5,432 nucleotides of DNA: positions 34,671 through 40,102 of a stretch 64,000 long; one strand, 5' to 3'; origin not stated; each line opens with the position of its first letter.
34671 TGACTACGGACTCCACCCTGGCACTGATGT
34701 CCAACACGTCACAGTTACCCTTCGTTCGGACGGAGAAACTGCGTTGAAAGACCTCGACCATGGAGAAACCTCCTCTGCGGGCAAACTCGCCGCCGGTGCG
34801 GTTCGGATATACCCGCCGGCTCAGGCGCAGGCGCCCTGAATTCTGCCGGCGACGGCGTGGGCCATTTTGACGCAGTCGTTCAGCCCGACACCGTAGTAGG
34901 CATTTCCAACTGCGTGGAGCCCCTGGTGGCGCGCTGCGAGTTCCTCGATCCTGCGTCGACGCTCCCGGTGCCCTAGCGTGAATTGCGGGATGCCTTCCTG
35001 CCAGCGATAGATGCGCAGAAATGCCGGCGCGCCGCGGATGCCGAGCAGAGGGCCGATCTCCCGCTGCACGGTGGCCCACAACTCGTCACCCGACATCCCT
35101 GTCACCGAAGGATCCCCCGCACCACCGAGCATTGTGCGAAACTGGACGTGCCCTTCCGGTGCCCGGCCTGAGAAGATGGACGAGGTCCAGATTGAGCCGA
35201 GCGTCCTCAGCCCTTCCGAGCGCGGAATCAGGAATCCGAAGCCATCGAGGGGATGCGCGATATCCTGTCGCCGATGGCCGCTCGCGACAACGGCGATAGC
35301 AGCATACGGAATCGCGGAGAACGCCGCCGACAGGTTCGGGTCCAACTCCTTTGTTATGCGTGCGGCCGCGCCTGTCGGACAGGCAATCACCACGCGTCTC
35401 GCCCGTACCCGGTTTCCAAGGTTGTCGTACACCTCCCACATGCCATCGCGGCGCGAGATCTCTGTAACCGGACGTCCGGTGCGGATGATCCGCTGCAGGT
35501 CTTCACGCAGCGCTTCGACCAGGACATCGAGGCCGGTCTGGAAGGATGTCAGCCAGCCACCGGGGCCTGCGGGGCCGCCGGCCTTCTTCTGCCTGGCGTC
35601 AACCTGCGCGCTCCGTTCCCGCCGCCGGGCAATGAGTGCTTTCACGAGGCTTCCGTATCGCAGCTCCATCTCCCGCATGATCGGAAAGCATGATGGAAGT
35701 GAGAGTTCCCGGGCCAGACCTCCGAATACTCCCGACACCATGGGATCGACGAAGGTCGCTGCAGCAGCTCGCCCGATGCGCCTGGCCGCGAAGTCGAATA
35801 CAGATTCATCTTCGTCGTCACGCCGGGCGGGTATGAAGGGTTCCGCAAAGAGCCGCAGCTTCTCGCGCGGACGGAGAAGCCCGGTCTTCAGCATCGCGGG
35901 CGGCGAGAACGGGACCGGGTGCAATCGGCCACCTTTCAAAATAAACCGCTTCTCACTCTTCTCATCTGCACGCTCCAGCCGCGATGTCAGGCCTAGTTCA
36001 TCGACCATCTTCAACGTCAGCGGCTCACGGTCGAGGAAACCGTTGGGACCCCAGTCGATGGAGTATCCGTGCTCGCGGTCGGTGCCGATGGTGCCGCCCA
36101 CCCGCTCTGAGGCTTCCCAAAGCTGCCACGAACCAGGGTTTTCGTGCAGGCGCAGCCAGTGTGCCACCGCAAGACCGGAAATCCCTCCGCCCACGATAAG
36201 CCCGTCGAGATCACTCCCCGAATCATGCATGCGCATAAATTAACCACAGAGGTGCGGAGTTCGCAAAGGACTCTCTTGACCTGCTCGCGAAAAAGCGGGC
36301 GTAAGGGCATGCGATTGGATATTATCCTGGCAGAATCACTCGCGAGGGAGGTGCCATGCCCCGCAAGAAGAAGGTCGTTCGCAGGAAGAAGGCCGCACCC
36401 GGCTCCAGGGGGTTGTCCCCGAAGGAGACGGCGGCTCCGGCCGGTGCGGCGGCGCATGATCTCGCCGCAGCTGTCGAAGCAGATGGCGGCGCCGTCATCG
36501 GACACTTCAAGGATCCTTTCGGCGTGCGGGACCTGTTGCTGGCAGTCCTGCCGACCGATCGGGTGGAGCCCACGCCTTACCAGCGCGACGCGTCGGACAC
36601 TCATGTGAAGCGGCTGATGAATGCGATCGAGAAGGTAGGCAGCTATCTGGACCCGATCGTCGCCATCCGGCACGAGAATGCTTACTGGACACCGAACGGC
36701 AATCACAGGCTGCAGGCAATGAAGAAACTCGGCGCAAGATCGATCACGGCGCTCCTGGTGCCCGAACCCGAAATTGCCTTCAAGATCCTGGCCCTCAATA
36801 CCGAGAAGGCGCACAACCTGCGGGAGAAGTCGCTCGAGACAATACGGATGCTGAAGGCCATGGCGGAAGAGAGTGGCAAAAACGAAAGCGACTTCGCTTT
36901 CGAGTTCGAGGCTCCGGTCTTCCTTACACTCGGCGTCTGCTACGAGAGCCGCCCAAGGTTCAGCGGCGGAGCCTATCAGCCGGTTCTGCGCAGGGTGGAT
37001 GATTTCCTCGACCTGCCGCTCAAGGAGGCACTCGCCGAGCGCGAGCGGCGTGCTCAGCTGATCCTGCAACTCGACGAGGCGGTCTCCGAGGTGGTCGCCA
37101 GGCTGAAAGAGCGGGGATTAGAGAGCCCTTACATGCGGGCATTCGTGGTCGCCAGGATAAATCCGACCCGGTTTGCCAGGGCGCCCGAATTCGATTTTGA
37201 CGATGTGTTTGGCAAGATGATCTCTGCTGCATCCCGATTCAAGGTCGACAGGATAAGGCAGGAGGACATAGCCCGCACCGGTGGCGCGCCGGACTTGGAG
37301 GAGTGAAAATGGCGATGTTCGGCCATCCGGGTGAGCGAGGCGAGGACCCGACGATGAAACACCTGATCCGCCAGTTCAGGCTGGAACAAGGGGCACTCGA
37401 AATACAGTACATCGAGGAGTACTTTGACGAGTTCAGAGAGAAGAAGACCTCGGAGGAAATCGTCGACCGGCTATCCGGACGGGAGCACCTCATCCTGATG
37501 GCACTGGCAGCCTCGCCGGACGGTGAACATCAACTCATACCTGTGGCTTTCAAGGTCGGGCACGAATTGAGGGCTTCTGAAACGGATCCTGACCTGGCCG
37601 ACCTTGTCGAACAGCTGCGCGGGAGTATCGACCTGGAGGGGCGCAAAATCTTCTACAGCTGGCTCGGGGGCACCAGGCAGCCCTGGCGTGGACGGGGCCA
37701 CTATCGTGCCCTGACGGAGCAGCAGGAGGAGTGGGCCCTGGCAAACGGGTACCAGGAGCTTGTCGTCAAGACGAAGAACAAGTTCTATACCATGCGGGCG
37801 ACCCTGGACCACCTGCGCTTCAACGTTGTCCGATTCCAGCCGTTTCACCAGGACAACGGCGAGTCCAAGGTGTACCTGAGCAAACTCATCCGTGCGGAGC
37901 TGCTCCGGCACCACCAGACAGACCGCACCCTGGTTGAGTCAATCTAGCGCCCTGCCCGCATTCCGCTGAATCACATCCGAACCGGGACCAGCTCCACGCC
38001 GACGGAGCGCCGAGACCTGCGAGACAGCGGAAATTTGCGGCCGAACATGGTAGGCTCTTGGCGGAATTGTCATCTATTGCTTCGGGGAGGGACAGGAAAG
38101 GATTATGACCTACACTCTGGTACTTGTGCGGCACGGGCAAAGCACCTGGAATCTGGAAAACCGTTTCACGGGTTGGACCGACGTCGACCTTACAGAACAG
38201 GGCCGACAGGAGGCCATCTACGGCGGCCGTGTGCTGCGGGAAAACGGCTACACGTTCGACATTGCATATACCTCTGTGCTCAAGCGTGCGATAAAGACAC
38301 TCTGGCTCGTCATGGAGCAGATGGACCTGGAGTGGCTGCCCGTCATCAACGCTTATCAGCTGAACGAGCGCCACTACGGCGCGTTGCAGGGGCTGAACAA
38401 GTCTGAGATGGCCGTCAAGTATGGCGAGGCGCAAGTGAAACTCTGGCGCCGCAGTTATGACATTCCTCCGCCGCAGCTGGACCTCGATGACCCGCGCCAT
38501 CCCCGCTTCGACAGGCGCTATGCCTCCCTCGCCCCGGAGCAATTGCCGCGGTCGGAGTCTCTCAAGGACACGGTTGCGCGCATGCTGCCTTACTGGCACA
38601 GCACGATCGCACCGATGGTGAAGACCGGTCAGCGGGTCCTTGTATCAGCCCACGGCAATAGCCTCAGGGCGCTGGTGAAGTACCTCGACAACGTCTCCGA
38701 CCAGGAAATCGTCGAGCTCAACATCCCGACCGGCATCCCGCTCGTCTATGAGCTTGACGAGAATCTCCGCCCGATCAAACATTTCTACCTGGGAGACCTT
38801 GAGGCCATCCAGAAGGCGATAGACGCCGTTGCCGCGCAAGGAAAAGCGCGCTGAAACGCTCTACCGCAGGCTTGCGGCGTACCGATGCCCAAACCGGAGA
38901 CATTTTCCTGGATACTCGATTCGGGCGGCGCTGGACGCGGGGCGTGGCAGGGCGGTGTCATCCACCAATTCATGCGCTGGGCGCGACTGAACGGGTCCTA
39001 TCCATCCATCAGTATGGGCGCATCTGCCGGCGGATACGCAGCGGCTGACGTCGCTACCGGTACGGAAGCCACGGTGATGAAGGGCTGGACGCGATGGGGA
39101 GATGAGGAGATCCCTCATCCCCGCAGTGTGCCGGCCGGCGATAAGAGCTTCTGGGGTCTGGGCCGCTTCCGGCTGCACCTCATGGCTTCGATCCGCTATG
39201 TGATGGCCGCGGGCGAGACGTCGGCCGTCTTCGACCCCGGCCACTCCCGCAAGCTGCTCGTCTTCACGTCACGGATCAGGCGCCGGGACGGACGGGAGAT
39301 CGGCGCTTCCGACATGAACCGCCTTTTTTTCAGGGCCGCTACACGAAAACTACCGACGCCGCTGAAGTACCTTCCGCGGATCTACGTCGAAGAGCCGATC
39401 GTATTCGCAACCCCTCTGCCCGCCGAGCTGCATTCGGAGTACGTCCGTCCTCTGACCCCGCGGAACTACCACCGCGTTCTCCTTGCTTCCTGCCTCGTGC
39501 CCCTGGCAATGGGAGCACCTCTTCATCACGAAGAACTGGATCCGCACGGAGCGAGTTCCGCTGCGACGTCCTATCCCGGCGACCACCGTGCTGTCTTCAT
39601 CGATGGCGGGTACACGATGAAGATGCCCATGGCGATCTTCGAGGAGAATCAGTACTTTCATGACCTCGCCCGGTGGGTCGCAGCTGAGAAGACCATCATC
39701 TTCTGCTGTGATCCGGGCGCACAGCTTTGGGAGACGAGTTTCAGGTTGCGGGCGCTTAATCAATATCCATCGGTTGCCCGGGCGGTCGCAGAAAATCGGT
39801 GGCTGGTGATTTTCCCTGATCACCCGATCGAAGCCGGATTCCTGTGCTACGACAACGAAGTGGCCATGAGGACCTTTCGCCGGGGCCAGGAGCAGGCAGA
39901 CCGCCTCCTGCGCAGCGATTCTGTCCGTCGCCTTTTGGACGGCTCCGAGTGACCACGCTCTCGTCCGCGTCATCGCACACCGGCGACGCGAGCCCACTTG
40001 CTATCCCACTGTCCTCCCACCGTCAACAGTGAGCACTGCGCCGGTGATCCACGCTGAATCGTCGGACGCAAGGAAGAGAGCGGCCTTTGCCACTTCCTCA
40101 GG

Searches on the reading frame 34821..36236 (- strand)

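Call 71: search_protein_families(library=pfam, max_evalue=0.001, proteins=[window:34821-36236:-])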
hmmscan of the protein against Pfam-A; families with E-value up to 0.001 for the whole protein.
window:34821-36236:- (471 aa): 3 families
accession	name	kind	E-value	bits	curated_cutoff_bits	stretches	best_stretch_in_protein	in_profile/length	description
PF01593.30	Amino_oxidase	-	2.3e-46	159.4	19.8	1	19-466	1-442/443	Flavin containing amine oxidoreductase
PF13450.12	NAD_binding_8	-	5.7e-11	43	21.9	1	14-81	1-68/68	NAD(P)-binding Rossmann-like domain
PF01266.30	DAO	-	1.4e-07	31.8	27.9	0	227-348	136-269/353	FAD dependent oxidoreductase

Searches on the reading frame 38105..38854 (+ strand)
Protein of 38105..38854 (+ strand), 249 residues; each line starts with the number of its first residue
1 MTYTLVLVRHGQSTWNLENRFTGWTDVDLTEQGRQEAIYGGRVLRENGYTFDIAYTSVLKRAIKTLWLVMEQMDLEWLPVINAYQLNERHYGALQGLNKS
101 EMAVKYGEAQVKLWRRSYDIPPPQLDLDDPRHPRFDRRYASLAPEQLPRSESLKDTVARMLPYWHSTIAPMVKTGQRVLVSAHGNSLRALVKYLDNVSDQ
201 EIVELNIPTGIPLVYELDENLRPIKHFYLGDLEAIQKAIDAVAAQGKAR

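Call 72: search_protein_families(library=pfam, max_evalue=0.001, proteins=[window:38105-38854:+])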
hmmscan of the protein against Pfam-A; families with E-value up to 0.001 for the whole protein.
window:38105-38854:+ (249 aa): 1 family
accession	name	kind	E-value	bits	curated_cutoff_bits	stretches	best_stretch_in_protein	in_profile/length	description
PF00300.27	His_Phos_1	-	7.1e-34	117.6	21.7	1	5-210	1-174/194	Histidine phosphatase superfamily (branch 1)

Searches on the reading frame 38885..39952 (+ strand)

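Call 72: search_protein_families(library=pfam, max_evalue=0.001, proteins=[window:38885-39952:+])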
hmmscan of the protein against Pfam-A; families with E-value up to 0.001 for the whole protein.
window:38885-39952:+ (355 aa): 1 family
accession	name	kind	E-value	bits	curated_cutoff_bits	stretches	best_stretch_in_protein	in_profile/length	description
PF01734.28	Patatin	-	3.5e-10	40.8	27.7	1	13-251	4-189/191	Patatin-like phospholipase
